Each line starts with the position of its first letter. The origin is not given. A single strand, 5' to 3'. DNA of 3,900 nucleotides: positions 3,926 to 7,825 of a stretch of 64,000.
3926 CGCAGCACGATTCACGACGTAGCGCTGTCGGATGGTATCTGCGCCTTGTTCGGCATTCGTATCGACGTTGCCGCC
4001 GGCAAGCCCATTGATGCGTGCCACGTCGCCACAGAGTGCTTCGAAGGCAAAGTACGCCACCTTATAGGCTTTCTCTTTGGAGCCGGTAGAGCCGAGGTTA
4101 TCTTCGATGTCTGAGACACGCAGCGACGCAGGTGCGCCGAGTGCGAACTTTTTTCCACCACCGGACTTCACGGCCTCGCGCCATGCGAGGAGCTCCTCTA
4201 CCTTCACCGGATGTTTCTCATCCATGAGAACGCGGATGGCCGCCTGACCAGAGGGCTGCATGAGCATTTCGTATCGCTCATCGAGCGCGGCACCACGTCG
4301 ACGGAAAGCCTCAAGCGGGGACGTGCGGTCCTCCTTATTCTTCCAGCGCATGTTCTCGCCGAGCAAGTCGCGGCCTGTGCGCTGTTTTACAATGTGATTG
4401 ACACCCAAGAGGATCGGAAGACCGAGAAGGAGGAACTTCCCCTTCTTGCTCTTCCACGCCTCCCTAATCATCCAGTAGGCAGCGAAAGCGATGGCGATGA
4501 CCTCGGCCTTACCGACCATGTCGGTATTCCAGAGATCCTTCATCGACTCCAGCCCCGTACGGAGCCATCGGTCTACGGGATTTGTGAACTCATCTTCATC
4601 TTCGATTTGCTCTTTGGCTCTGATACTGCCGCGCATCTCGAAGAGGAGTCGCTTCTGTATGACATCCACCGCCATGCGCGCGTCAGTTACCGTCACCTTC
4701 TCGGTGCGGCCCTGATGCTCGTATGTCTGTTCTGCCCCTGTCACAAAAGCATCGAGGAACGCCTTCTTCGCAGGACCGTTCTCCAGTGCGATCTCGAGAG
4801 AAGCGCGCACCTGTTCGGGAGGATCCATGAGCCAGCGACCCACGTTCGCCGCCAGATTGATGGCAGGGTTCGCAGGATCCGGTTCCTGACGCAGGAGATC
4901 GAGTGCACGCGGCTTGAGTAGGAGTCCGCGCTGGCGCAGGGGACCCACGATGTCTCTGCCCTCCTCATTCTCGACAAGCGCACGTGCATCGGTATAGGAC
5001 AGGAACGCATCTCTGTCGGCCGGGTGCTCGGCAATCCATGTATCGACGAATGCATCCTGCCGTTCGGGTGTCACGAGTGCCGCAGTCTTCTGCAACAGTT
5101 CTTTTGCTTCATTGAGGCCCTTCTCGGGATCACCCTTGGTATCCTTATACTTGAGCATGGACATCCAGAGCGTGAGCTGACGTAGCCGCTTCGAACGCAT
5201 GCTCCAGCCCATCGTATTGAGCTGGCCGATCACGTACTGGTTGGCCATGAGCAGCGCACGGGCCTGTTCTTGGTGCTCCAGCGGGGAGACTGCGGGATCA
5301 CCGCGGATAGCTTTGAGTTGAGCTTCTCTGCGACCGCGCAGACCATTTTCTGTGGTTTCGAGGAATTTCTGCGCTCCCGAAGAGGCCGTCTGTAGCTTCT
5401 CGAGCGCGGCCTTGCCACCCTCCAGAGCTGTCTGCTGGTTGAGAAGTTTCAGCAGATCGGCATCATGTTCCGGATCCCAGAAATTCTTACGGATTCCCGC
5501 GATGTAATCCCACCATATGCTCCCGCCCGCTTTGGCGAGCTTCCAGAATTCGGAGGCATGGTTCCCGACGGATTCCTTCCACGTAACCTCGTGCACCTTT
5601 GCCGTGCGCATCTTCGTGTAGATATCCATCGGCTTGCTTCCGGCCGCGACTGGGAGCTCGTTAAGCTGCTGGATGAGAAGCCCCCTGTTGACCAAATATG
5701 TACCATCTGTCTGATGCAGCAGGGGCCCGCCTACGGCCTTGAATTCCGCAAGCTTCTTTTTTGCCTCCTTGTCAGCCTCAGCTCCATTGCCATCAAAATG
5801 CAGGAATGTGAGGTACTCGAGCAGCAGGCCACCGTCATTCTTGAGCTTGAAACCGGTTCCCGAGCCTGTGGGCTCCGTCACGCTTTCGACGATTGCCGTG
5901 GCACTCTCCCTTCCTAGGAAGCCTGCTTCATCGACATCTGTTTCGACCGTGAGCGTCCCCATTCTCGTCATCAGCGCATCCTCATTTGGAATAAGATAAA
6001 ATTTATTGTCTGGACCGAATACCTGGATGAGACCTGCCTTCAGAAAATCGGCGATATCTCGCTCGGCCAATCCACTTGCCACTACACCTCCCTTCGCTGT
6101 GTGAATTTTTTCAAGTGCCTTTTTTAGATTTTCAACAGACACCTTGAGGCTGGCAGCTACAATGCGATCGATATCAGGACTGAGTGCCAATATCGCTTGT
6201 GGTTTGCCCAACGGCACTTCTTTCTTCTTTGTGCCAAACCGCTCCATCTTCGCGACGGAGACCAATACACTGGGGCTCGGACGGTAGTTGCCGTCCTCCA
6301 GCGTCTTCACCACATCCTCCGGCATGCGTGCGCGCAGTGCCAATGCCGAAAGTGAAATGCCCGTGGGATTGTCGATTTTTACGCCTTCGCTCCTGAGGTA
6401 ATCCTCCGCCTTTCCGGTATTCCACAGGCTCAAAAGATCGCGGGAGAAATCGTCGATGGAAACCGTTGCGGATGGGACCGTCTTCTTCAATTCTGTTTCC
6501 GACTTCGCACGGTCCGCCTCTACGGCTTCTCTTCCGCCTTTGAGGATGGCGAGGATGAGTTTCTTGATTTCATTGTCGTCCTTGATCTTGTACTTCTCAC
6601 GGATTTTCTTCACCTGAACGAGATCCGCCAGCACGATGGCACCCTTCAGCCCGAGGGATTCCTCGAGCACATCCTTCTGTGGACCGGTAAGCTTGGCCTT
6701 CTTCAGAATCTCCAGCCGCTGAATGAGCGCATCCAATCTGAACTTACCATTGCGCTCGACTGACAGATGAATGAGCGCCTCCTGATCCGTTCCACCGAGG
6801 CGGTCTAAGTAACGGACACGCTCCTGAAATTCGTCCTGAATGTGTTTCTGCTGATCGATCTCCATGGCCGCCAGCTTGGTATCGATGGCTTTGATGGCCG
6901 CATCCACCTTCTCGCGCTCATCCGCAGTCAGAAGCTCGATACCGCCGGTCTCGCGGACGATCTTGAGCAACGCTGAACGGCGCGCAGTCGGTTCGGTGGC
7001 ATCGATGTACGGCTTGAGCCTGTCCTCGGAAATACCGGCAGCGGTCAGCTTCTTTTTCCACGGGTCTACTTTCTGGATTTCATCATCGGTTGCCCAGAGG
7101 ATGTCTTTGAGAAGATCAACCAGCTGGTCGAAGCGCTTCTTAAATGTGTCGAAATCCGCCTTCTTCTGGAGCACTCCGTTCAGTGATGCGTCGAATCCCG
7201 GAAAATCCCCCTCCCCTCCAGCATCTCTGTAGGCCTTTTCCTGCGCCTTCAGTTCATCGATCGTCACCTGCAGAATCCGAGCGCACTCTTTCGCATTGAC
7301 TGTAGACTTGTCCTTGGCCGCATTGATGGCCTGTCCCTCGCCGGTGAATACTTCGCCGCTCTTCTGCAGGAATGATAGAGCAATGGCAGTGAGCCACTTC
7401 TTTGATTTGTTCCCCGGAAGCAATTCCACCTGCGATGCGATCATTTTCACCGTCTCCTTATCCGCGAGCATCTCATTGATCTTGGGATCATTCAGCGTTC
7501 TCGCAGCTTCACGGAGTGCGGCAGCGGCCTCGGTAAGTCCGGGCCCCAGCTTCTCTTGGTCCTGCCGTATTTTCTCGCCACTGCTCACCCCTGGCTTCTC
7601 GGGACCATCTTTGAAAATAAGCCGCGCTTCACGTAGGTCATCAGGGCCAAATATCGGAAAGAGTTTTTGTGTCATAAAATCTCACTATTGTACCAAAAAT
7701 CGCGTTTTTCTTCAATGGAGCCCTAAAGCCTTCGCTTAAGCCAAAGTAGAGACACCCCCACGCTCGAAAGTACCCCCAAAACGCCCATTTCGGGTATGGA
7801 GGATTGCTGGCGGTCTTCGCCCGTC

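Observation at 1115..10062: Orphan three-gene envelope operon: 3xLTD+PKD surface protein, 1868-aa giant with a central TM hairpin, Gly-rich membrane protein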

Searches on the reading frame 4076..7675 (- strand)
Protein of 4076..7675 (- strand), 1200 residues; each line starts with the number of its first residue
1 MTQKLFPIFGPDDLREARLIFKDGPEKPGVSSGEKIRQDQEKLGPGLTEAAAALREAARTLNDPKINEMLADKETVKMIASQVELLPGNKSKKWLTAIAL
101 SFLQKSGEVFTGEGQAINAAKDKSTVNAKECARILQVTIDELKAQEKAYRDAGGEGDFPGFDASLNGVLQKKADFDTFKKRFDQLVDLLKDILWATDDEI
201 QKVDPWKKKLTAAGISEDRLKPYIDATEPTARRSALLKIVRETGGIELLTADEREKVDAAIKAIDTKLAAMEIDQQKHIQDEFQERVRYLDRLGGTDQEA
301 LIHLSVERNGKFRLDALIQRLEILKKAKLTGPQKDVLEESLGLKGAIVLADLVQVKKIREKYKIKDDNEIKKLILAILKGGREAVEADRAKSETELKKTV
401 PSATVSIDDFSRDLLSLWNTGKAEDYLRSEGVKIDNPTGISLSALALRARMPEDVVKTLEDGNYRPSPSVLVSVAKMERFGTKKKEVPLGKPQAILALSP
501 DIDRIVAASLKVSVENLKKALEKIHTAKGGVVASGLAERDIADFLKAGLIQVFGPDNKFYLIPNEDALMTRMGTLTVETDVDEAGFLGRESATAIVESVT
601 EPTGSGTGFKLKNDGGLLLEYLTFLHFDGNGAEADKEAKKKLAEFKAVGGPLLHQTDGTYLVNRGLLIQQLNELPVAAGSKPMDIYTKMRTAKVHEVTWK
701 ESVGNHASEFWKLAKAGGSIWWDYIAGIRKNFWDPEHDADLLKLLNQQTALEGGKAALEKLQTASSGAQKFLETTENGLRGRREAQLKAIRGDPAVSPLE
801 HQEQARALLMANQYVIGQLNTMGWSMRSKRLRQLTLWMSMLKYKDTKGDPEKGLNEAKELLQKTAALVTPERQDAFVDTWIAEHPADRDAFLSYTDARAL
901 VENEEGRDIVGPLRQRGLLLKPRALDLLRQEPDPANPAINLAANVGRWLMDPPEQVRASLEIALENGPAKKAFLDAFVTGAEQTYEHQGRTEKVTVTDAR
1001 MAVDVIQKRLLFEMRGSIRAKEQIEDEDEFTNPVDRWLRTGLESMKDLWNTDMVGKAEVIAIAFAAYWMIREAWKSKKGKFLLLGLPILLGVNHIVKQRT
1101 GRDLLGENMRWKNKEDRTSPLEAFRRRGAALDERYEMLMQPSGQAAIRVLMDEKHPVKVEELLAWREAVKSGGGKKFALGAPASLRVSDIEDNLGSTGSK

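Call 68: predict_structure(alignment_id=A4)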
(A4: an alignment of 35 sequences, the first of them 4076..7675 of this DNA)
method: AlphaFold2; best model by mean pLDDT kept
length: 1200 residues; sequences in the alignment: 35
mean_pLDDT: 78.0   pTM: 0.38
mean pLDDT of the five models: 78.0, 78.0, 73.8, 73.5, 72.0
residues with pLDDT >= 90: 125; 70-90: 808; 50-70: 209; < 50: 58
segments of 3 or more residues with pLDDT < 50: 1-35, 1030-1037, 1077-1079, 1106-1111
pLDDT, mean of each block of 10 residues (from residue 1): 36 41 38 50 68 86 84 85 75 79 70 70 78 85 90 84 82 77 85 85 87 81 85 86 68 82 85 83 83 73 83 87 84 87 84 89 91 92 90 89 87 91 81 61 68 86 84 88 83 85 72 90 78 77 91 87 90 85 82 90 78 87 91 90 85 83 87 83 90 79 68 61 72 76 89 89 70 81 71 76 85 89 87 89 69 88 86 85 81 74 58 78 83 80 85 86 86 89 79 84 87 68 55 48 53 54 60 54 59 63 50 57 70 73 78 73 86 80 81 69
secondary structure, 60 per line:
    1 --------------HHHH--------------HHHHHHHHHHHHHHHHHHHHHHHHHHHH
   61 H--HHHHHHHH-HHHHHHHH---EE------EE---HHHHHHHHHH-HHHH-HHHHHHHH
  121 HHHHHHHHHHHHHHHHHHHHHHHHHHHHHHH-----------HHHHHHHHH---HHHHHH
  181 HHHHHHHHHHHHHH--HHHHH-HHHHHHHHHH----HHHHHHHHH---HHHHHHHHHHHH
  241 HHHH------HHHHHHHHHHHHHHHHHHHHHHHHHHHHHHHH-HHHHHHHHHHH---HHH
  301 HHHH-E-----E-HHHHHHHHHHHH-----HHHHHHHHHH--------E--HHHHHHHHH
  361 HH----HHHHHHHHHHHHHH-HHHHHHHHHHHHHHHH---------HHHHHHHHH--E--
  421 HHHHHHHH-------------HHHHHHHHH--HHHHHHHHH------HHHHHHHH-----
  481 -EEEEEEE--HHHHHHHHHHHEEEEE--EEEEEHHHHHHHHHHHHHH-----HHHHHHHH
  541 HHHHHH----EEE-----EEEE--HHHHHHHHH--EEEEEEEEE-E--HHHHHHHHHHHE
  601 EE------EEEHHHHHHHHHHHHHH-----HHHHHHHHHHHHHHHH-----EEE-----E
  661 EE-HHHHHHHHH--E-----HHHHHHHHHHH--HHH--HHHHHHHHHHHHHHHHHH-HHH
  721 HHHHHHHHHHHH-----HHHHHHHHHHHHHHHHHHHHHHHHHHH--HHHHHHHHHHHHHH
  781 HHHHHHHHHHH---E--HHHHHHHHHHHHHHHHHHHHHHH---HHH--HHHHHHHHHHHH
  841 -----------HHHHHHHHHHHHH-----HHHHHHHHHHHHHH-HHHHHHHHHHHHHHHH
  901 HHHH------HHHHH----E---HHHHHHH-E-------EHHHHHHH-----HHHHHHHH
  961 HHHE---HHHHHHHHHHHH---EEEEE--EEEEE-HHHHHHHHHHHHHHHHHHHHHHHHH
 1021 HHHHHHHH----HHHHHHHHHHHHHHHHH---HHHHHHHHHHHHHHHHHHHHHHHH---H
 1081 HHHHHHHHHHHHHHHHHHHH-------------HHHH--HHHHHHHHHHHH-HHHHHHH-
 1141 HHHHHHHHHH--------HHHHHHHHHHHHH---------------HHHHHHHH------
elements in order (helices of 4 or more, strands of 3 or more residues): H15-18 H33-61 H64-71 H73-80 H97-106 H108-111 H113-151 H163-171 H175-194 H197-201 H203-212 H217-225 H229-244 H251-282 H284-294 H298-304 H314-325 H331-340 H352-362 H367-380 H382-397 H407-415 H421-428 H442-450 H453-461 H468-475 E482-488 H491-501 E502-506 E509-513 H514-527 H533-546 E551-553 E559-562 H565-573 E576-584 H589-599 E600-602 E609-611 H612-625 H631-646 E652-654 E660-662 H664-672 H681-691 H699-716 H718-732 H738-764 H767-791 H798-820 H829-840 H852-864 H870-883 H885-904 H911-915 H924-930 H941-947 H953-963 H968-979 E983-987 E990-994 H996-1028 H1033-1049 H1053-1076 H1080-1100 H1114-1117 H1120-1131 H1133-1139 H1141-1150 H1159-1171 H1187-1194
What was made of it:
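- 5636..7570 (-): N-terminal arm (residues 36-680): helical bundles, the conserved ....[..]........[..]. block (about residues 436-476), then small alpha/beta domains (residues 480-680). AF2 model 2, with pLDDT mostly 75-92 (call 68).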

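Call 70: fold_search(model_id=the predicted structure, library=pdb)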
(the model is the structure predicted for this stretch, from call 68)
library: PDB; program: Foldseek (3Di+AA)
matches with E <= 10: 176; with E <= 0.001: 3
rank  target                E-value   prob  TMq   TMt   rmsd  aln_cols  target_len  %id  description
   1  9qe0_A                5.1e-05  0.38  0.05  0.05  60.8      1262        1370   10  Neobacillus vireti Wadjet-II JetABC dimer (released 2025-06-25)
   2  7nyx_A                1.4e-04  0.30  0.06  0.05  74.8      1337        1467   12  Cryo-EM structure of the MukBEF-MatP-DNA monomer (closed conformation) (released 2021-07-07)
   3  6z9l_A                9.3e-04  0.23  0.05  0.07  92.6       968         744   13  Enterococcal PrgA (released 2020-09-16)
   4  9gm7_A                1.4e-03  0.35  0.08  0.07  71.4      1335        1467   12  MukBEF in a nucleotide-bound state with open neck gate (monomer) (released 2025-03-26)
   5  9qe0_B                2.0e-03  0.15  0.05  0.05  57.6      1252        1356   11  Neobacillus vireti Wadjet-II JetABC dimer (released 2025-06-25)
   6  1u6g_C                1.2e-02  0.15  0.07  0.07  45.4      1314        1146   13  Crystal Structure of The Cand1-Cul1-Roc1 Complex (released 2004-12-14)
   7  7qcd_B                2.0e-02  0.11  0.05  0.06  98.5      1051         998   10  CryoEM structure of the Smc5/6-holocomplex (composite structure) (released 2022-09-21)
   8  8i4x_B                2.8e-02  0.08  0.05  0.05  93.0      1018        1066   12  Cryo-EM structure of 5-subunit Smc5/6 (released 2024-06-26)
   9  6yvu_B                3.2e-02  0.07  0.05  0.05  70.0      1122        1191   13  Condensin complex from S.cerevisiae ATP-free apo non-engaged state (released 2020-07-15)
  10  9gm6_B                6.0e-02  0.08  0.06  0.06  45.5       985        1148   11  MukBEF in a nucleotide-bound state with open neck gate (heads core) (released 2025-03-26)
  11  8rcn_B                7.7e-02  0.06  0.06  0.05  51.5      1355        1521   11  CryoEM structure of mTORC1 with a paediatric kidney cancer-associated 1455-EWED-1458 duplication in mTOR, Focused regi (released 2024-09-11)
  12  9f0l                  9.1e-02  0.08  0.06  0.08  32.1       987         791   12  Scalable protein design using hallucination in a relaxed sequence space (released 2024-10-16)
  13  7yqh_B                1.3e-01  0.11  0.08  0.09  98.2      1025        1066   11  Cryo-EM structure of 8-subunit Smc5/6 (released 2024-01-31)
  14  9vre                  1.4e-01  0.06  0.05  0.06  45.1       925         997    9  Cryo-EM structure of rice multidrug resistance protein 5 (MRP5) with InsP6 in state B (released 2026-04-01)
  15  9gm6_A                1.9e-01  0.05  0.06  0.06  47.6      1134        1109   10  MukBEF in a nucleotide-bound state with open neck gate (heads core) (released 2025-03-26)
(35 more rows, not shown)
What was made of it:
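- The top Foldseek PDB hits are JetC, MukB, PrgA and SMC5/6 (E 5e-5 to 3e-2, call 70). TM-scores are 0.05-0.08 with rmsd above 45 A, which marks generic long-helix matches (call 70).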

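Call 74: fold_search(model_id=the predicted structure, library=viral)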
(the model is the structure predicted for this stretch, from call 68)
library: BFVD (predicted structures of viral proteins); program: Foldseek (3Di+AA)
matches with E <= 10: 285; with E <= 0.001: 0
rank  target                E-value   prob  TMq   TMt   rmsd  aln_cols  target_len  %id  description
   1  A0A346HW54            8.8e-03  0.11  0.05  0.06  57.4       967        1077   12  (no name in the UniProt tables at hand)
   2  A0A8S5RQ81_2          1.1e-02  0.33  0.07  0.09  53.0       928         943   13  (no name in the UniProt tables at hand)
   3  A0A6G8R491            1.6e-02  0.11  0.06  0.06  48.6      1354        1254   11  (no name in the UniProt tables at hand)
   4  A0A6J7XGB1            2.2e-02  0.15  0.05  0.08  42.9       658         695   14  Uncharacterized protein [uncultured Caudovirales phage]
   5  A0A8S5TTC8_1          2.2e-02  0.10  0.06  0.05  55.1      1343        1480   12  NlpC/P60 family [Siphoviridae sp. ct5jB2]
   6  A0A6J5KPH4            2.3e-02  0.08  0.05  0.05  52.1      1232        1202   12  Caudovirus, tape measure, N-terminal [uncultured Caudovirales phage]
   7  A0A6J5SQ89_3          2.4e-02  0.08  0.06  0.06  44.7      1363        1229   11  Large polyvalent protein associated domain-containing protein [uncultured Caudovirales phage]
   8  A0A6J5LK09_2          2.5e-02  0.12  0.08  0.08  45.6      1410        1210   11  Uncharacterized protein [uncultured Caudovirales phage]
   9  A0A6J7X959            4.8e-02  0.09  0.07  0.07  45.5      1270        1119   11  Uncharacterized protein [uncultured Caudovirales phage]
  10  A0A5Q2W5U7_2          5.0e-02  0.08  0.06  0.07  42.6      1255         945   10  (no name in the UniProt tables at hand)
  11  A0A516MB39            6.2e-02  0.10  0.06  0.06  38.0      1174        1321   11  (no name in the UniProt tables at hand)
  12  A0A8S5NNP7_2          6.8e-02  0.05  0.05  0.05  49.8      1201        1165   10  EF-hand domain-containing protein [Myoviridae sp. ctagO6]
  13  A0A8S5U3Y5            8.3e-02  0.06  0.06  0.05  46.3      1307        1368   12  Uncharacterized protein [Podoviridae sp. ctP1X6]
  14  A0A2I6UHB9            8.7e-02  0.09  0.06  0.09  42.3      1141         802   11  (no name in the UniProt tables at hand)
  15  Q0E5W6                9.0e-02  0.07  0.06  0.07  41.3      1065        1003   13  Putative internal virion protein [Pseudomonas phage LKA1]
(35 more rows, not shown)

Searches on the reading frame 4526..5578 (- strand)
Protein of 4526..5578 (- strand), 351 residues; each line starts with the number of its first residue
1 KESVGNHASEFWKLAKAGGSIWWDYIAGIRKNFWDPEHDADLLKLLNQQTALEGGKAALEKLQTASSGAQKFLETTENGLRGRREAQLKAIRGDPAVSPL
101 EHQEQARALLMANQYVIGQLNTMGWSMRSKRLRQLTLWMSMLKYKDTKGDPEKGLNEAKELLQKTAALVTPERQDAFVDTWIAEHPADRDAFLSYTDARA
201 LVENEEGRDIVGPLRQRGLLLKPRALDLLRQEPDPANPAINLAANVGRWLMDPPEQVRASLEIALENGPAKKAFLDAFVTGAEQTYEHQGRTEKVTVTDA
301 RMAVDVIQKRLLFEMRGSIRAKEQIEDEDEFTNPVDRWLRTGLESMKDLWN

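Call 73: search_protein_families(library=pfam, proteins=[window:4526-5578:-], max_evalue=10)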
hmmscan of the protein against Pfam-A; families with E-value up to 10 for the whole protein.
window:4526-5578:- (351 aa): 1 family
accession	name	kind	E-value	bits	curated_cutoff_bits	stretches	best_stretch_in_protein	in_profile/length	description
PF14233.11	DUF4335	-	0.16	12.3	27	1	43-102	39-90/186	Domain of unknown function (DUF4335)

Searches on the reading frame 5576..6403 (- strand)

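Call 73: search_protein_families(library=pfam, proteins=[window:5576-6403:-], max_evalue=10)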
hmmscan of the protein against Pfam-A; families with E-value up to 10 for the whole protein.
window:5576-6403:- (276 aa): 2 families
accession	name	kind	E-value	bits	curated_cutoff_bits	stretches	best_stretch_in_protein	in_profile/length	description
PF13560.12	HTH_31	-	0.055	14.2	27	1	15-52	14-52/64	Helix-turn-helix domain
PF13413.12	HTH_25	-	0.19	12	24.6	1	15-44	10-39/62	Helix-turn-helix domain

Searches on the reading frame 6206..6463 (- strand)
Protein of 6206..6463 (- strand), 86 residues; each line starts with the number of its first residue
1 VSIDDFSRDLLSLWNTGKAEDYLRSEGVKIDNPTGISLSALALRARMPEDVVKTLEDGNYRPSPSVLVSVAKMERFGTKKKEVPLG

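Call 78: search_solved_structures(query=A5, max_evalue=10, show_alignments=2)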
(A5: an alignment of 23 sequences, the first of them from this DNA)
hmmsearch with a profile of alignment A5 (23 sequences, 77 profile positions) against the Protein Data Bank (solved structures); distinct sequences matched with E-value up to 10: 4.
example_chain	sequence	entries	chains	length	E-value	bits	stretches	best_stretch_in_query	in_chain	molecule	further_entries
7drr_D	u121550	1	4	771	0.58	13.4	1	38-71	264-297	SspE protein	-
6jiv_D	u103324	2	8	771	0.58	13.3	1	38-71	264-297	SspE protein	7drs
9nv3_A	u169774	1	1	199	0.79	12.9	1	3-35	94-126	DUF1788 domain-containing protein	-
3e7l_A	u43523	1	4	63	1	12.6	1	5-44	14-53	Transcriptional regulator (NtrC family)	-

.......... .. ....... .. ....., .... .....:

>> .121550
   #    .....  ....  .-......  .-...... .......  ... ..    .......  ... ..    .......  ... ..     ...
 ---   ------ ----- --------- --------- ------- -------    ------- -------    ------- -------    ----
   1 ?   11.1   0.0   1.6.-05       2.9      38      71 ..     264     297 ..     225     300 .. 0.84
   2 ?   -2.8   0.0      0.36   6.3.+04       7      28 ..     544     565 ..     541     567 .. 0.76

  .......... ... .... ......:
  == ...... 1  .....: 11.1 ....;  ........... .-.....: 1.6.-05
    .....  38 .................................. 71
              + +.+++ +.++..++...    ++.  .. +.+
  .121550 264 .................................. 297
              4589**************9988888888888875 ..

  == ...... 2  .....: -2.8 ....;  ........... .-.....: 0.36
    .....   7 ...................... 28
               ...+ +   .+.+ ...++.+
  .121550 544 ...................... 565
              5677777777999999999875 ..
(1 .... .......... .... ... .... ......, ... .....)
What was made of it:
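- A PDB profile search of the HTH-like block was negative (call 78).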

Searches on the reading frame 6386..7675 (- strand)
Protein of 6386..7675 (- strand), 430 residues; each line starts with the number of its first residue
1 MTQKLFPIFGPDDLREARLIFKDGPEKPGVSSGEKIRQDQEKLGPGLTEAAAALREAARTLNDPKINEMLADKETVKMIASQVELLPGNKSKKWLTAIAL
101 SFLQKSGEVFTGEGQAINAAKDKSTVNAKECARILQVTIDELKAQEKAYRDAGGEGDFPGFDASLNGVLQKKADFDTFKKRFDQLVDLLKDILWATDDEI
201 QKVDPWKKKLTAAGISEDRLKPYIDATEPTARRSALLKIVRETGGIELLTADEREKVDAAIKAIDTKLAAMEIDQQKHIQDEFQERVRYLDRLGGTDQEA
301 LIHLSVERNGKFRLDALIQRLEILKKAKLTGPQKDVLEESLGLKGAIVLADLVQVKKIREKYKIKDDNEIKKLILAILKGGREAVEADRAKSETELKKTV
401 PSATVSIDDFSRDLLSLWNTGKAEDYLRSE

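Call 73: search_protein_families(library=pfam, proteins=[window:6386-7675:-], max_evalue=10)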
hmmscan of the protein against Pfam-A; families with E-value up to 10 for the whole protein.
window:6386-7675:- (430 aa): 4 families
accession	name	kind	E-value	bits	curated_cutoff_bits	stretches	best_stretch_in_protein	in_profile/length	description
PF14938.12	SNAP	-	0.014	15.3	25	1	96-191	90-180/282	Soluble NSF attachment protein, SNAP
PF13942.11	Lipoprotein_20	-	0.07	13.5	27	1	234-294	97-156/175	YfhG lipoprotein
PF21977.1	DUF6926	-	0.12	13.2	27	0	196-216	21-41/73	Domain of unknown function (DUF6926)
PF06013.18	WXG100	-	0.32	11.7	27.3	0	115-152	47-84/86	Proteins of 100 residues with WXG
